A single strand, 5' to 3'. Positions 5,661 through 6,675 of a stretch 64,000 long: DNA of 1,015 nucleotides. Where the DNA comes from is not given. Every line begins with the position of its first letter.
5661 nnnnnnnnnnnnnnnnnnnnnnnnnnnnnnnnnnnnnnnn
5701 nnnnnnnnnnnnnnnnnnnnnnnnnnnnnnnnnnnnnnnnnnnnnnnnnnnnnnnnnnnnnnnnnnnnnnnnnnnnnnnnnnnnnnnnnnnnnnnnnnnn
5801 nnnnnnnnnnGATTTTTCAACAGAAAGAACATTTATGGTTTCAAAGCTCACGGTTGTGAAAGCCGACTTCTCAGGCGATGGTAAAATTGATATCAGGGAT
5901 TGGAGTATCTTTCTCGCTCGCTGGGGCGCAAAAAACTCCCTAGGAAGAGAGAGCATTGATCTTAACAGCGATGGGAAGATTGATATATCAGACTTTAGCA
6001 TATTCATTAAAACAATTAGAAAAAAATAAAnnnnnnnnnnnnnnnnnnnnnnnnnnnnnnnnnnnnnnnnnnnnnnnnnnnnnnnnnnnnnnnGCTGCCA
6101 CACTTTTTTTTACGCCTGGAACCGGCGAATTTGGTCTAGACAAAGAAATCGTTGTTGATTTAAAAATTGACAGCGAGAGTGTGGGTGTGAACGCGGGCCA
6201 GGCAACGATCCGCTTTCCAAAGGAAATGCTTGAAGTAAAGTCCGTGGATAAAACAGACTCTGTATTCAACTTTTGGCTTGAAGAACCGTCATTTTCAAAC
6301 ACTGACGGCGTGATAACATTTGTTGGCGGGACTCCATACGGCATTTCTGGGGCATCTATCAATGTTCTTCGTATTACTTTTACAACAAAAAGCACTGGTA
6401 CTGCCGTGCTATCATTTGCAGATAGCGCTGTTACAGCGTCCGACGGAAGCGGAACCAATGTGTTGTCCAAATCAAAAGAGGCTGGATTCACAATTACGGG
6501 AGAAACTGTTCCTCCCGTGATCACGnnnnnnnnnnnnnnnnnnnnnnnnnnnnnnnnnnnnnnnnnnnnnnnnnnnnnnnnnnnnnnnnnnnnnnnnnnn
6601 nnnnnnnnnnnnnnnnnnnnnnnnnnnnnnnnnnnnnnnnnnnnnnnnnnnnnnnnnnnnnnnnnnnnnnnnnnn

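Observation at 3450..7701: Adjacent dockerin-bearing adhesin and membrane-anchored cohesin-like protein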

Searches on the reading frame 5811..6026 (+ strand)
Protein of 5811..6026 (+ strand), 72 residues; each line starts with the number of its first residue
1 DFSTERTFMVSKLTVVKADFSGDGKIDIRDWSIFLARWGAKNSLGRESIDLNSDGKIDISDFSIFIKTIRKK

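Call 54: search_solved_structures(query=A4, max_evalue=1, show_alignments=2)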
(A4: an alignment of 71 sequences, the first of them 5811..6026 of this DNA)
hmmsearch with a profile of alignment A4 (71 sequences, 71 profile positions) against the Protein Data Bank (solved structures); distinct sequences matched with E-value up to 1: 171 (the best 60 are shown).
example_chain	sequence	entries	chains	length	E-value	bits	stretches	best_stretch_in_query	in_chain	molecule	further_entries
2jnx_A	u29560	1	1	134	5.5e-09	38.8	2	13-70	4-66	Calcium binding protein 2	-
2m7n_A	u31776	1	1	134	8.7e-09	38.2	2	13-70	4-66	Calcium-binding protein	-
1jfj_A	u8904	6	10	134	9.9e-09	38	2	13-70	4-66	CALCIUM-BINDING PROTEIN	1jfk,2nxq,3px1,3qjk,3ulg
4fl4_A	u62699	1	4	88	9.9e-09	38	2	19-68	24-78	Glycoside hydrolase family 9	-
2y3n_B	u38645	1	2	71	1.2e-08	37.8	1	15-44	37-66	CELLULOSOMAL FAMILY-48 PROCESSIVE GLYCOSIDE HYDROLASE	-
2yik_A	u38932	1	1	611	5.6e-07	32.4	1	15-67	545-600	ENDOGLUCANASE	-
4zcu_A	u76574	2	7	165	7.2e-07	32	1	15-62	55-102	Calcium-binding mitochondrial carrier protein SCaMC-1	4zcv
4n5x_A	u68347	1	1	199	1.1e-06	31.5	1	15-62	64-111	Calcium-binding mitochondrial carrier protein SCaMC-1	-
1daq_A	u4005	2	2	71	2.1e-06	30.6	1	18-69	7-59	ENDOGLUCANASE SS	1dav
2mte_A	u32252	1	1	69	2.1e-06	30.6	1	19-69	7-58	Cellulose 1,4-beta-cellobiosidase (reducing end) CelS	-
2jnk_A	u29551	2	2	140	3.5e-06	29.8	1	17-65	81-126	Hyalurononglucosaminidase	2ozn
2vn6_B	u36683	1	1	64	4.4e-06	29.5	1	16-67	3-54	ENDOGLUCANASE A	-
3ox6_A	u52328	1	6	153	4.9e-06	29.4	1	43-62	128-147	Calcium-binding protein 1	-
3ox5_A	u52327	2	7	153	5.2e-06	29.3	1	43-62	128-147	Calcium-binding protein 1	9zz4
2vn5_B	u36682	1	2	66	5.8e-06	29.2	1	16-67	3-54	ENDOGLUCANASE A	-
3kcp_A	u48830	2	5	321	0.0042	20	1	15-67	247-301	Cellulosomal-scaffolding protein A | Cellulosome anchoring protein cohesin region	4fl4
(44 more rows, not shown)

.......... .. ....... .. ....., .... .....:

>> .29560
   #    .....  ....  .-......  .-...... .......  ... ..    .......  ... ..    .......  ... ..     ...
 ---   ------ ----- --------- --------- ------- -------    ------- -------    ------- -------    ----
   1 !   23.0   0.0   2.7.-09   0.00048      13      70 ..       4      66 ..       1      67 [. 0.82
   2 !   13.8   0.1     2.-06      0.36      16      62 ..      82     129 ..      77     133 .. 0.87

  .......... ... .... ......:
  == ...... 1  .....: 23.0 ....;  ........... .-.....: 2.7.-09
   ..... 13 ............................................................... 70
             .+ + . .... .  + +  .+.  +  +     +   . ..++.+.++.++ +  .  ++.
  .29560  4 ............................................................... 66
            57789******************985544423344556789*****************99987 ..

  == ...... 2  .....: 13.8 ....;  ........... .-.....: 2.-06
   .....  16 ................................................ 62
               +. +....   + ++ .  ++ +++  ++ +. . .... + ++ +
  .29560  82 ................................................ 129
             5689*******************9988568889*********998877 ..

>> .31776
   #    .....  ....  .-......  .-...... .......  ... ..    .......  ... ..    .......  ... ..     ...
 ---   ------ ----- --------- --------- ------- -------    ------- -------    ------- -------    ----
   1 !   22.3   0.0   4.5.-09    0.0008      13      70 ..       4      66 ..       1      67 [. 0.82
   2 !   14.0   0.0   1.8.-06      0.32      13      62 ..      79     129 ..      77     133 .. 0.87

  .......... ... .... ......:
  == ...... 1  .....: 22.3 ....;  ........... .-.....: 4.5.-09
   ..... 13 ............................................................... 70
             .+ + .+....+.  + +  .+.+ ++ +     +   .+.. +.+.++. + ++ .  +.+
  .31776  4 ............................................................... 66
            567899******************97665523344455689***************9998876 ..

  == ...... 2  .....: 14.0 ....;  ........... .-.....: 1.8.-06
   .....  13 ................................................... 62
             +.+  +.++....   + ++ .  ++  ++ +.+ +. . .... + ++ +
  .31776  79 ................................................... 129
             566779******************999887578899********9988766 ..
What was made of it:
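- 5862..6017 (+): Dockerin module (A residues 805-856): two 12-residue calcium loops, each followed by a [WF]SIF helix. A profile of the tails finds solved dockerins 4fl4, 2y3n_B, 1daq and 2vn6_B, along with EF-hand proteins (call 54).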

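Call 55: search_protein_families(library=pfam, alignment_id=A4, max_evalue=0.01)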
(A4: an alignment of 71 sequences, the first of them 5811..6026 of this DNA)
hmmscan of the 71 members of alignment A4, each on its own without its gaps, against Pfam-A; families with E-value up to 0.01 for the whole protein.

A. member 1, window:5811-6026:+ (72 aa): 6 families
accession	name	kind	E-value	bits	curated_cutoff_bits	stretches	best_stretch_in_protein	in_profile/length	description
PF00404.24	Dockerin_1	-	5.2e-09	36.6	22.9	1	18-69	2-56/57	Dockerin type I domain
PF00036.39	EF-hand_1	-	1.8e-06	27.5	25.4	0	49-68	9-28/29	EF hand domain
PF13202.12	EF-hand_5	-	1.7e-05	24.5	25.9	1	48-63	7-22/25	EF hand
PF13499.12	EF-hand_7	-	2.7e-05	24.9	30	1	18-66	11-66/67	EF-hand domain pair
PF13405.12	EF-hand_6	-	0.0001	22.1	25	0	48-67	8-27/30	EF-hand domain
PF13517.12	FG-GAP_3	-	0.0019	19.2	26.9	0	14-28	45-59/61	FG-GAP-like repeat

B. families by the number of members that match (of 71 scanned): 10 families
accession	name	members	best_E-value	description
PF00404.24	Dockerin_1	71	2.1e-12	Dockerin type I domain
PF00036.39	EF-hand_1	67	2.3e-08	EF hand domain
PF13499.12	EF-hand_7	65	3.3e-07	EF-hand domain pair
PF13405.12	EF-hand_6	63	5e-07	EF-hand domain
PF13202.12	EF-hand_5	61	3.2e-08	EF hand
PF13517.12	FG-GAP_3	25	2.8e-05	FG-GAP-like repeat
PF01839.29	FG-GAP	20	5.3e-07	FG-GAP repeat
PF13833.12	EF-hand_8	10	9.2e-05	EF-hand domain pair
PF18903.5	DUF5659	3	0.0022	Domain of unknown function (DUF5659)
PF02761.20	Cbl_N2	1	0.0042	CBL proto-oncogene N-terminus, EF hand-like domain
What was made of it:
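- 5862..6017 (+): All 71 orthologous tails match Dockerin_1 at E<=0.01, more of them than match any other family (call 55).
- On Dockerin type I (Pfam PF00404): All 71 orthologue tails match, best E 2e-12 (call 55).
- The dockerin tail also matches EF-hand families, and EF-hand proteins rank beside dockerins in the PDB profile search (calls 54, 55). EF-hand Pfam families and EF-hand proteins of the PDB also match the tail (calls 54, 55). Dockerin_1 matches all 71 tails, more than any other family, and is the best-scoring family for the window's tail (call 55).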

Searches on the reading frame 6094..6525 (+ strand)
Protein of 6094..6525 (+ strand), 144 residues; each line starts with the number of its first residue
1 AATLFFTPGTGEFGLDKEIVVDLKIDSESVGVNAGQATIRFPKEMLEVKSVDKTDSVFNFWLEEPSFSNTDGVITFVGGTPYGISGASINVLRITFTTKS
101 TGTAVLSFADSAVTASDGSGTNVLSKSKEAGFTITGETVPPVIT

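Call 42: predict_structure(alignment_id=A3)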
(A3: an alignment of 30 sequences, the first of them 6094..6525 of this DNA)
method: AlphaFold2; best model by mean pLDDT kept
length: 144 residues; sequences in the alignment: 30
mean_pLDDT: 89.9   pTM: 0.82
mean pLDDT of the five models: 89.9, 89.4, 88.9, 87.9, 86.8
residues with pLDDT >= 90: 101; 70-90: 35; 50-70: 7; < 50: 1
segments of 3 or more residues with pLDDT < 50: none
pLDDT, mean of each block of 10 residues (from residue 1): 94 94 91 93 97 86 91 92 84 96 95 89 94 79 53
secondary structure, 60 per line:
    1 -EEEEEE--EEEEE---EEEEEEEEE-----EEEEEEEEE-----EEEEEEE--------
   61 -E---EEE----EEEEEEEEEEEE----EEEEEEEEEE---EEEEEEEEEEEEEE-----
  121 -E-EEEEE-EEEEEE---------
elements in order: E2-7 E10-14 E18-26 E32-40 E46-52 E66-68 E73-84 E89-98 E102-115 E124-128 E130-135
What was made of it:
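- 6097..6501 (+): Cohesin domain (B residues 23-157). AlphaFold2 model with pLDDT 89.9 and pTM 0.82 (call 42).
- On Cohesin domain (Pfam PF00963): Model of B residues 22-165 has pLDDT 89.9 (call 42).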

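Call 44: fold_search(model_id=the predicted structure, library=pdb)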
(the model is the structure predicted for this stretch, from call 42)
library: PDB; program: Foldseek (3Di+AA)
matches with E <= 10: 1999; with E <= 0.001: 59
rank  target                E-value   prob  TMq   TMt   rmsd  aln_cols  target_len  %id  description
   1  6kge_A                1.2e-09  1.00  0.74  0.76   2.8       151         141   18  Crystal structure of CaDoc0917(R16D)-CaCohA2 complex at pH 5.5 (released 2020-07-08)
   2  6kgf_C                1.4e-09  1.00  0.77  0.76   2.4       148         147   20  Crystal structure of CaDoc0917(R16D)-CaCohA2 complex at pH 8.2 (released 2020-07-08)
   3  6kgf_A                5.5e-09  1.00  0.73  0.74   2.9       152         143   20  Crystal structure of CaDoc0917(R16D)-CaCohA2 complex at pH 8.2 (released 2020-07-08)
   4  6kgc_A                6.1e-09  1.00  0.76  0.76   2.6       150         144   19  Crystal structure of CaDoc0917(R49D)-CaCohA2 complex at pH 5.4 (released 2020-07-08)
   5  4dh2_C                8.0e-09  1.00  0.74  0.69   2.8       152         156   15  Crystal structure of Coh-OlpC(Cthe_0452)-Doc435(Cthe_0435) complex: A novel type I Cohesin-Dockerin complex from Clost (released 2012-11-28)
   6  6kgd_A                1.2e-08  1.00  0.74  0.73   3.0       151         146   18  Crystal structure of CaDoc0917(R49D)-CaCohA2 complex at pH 8.0 (released 2020-07-08)
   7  4dh2_A                1.8e-08  1.00  0.76  0.70   2.5       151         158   14  Crystal structure of Coh-OlpC(Cthe_0452)-Doc435(Cthe_0435) complex: A novel type I Cohesin-Dockerin complex from Clost (released 2012-11-28)
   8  2vn6_A                1.9e-08  1.00  0.75  0.72   2.5       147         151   21  The Clostridium cellulolyticum dockerin displays a dual binding mode for its cohesin partner (released 2008-05-13)
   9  2vn5_C                2.2e-08  1.00  0.71  0.69   2.9       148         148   18  The Clostridium cellulolyticum dockerin displays a dual binding mode for its cohesin partner (released 2008-05-20)
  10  2xdh                  3.1e-08  1.00  0.71  0.74   2.7       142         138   19  Non-cellulosomal cohesin from the hyperthermophilic archaeon Archaeoglobus fulgidus (released 2010-05-26)
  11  1g1k_A                3.6e-08  1.00  0.75  0.75   2.4       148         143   20  COHESIN MODULE FROM THE CELLULOSOME OF CLOSTRIDIUM CELLULOLYTICUM (released 2000-11-22)
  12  2vn5_A                8.5e-08  1.00  0.75  0.76   2.6       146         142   21  The Clostridium cellulolyticum dockerin displays a dual binding mode for its cohesin partner (released 2008-05-20)
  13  5nrm_A                8.5e-08  1.00  0.73  0.75   3.0       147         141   19  Crystal structure of the sixth cohesin from Acetivibrio cellulolyticus' scaffoldin B in complex with Cel5 dockerin S51 (released 2018-01-31)
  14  5n5p_A                1.1e-07  1.00  0.70  0.73   3.1       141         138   13  Crystal structure of Ruminococcus flavefaciens' type III complex containing the fifth cohesin from scaffoldin B and th (released 2018-02-28)
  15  4uyq_A                1.2e-07  1.00  0.76  0.76   2.6       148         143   11  High resolution structure of the third cohesin ScaC in complex with the ScaB dockerin with a mutation in the C-termina (released 2015-04-15)
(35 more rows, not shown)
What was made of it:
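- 6097..6501 (+): Foldseek ranks 1-37 are all cohesins, best E 1e-9, TM 0.74-0.77 (call 44).
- On Cohesin domain (Pfam PF00963): Foldseek ranks 1-37 are all cohesins, TM 0.74-0.77, rmsd 2.4-2.9 A (call 44).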

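Call 64: search_protein_representatives(protein=window:6094-6525:+)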
Query: 144 residues. Proteins with E-value up to 0.001 (for the whole library): 5160; up to 1e-10: 2342; up to 1e-30: 55. The best 150 are listed.
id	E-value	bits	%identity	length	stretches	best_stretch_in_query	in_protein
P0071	4.7e-51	188.3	68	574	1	1-136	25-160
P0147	4.0e-50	185.3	64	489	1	7-143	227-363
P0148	1.6e-43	163.9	56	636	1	1-137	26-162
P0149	3.3e-41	156.4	52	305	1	1-141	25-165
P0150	1.2e-40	154.6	51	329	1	1-141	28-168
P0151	1.4e-39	151.2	56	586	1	1-133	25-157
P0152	4.1e-39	149.6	37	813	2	2-141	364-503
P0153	7.7e-39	148.8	54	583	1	1-135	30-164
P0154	1.5e-37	144.6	53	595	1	1-142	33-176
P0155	2.0e-37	144.2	55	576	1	1-140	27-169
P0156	2.6e-36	140.6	50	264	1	5-139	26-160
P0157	3.0e-36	140.4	51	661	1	4-141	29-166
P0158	4.5e-36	139.8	51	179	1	4-137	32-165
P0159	7.7e-36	139.1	52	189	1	1-141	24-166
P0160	1.3e-35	138.4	48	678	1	3-141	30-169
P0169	3.5e-34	133.7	38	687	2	1-133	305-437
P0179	6.0e-33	129.7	30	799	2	1-142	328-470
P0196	7.5e-31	122.9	36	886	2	1-139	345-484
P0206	2.0e-30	121.6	37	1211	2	1-144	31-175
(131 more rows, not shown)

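Call 65: search_protein_families(library=pfam, proteins=[P0152, P0169, P0196, P0206, P0147, P0179], max_evalue=0.001)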
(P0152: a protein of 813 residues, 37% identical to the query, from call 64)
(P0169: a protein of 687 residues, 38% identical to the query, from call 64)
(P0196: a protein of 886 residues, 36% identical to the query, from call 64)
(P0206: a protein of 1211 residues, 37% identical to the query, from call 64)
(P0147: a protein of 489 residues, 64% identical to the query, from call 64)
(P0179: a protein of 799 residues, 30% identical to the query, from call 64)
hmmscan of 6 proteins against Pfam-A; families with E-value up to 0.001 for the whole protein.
P0152 (813 aa): 0 families

P0169 (687 aa): 0 families

P0196 (886 aa): 1 family
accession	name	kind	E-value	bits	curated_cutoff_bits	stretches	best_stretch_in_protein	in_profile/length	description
PF19077.6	Big_13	-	3.1e-14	53.8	27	1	697-764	30-95/102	Bacterial Ig-like domain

P0206 (1211 aa): 3 families
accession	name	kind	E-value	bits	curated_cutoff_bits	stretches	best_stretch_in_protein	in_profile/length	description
PF00963.24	Cohesin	-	1e-11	45.6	24.1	1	44-149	11-124/139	Cohesin domain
PF19077.6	Big_13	-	9.6e-11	42.5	27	0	398-461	30-95/102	Bacterial Ig-like domain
PF17936.7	Big_6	-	0.00028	21.5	27.6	0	398-459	16-76/83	Bacterial Ig domain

P0147 (489 aa): 0 families

P0179 (799 aa): 0 families
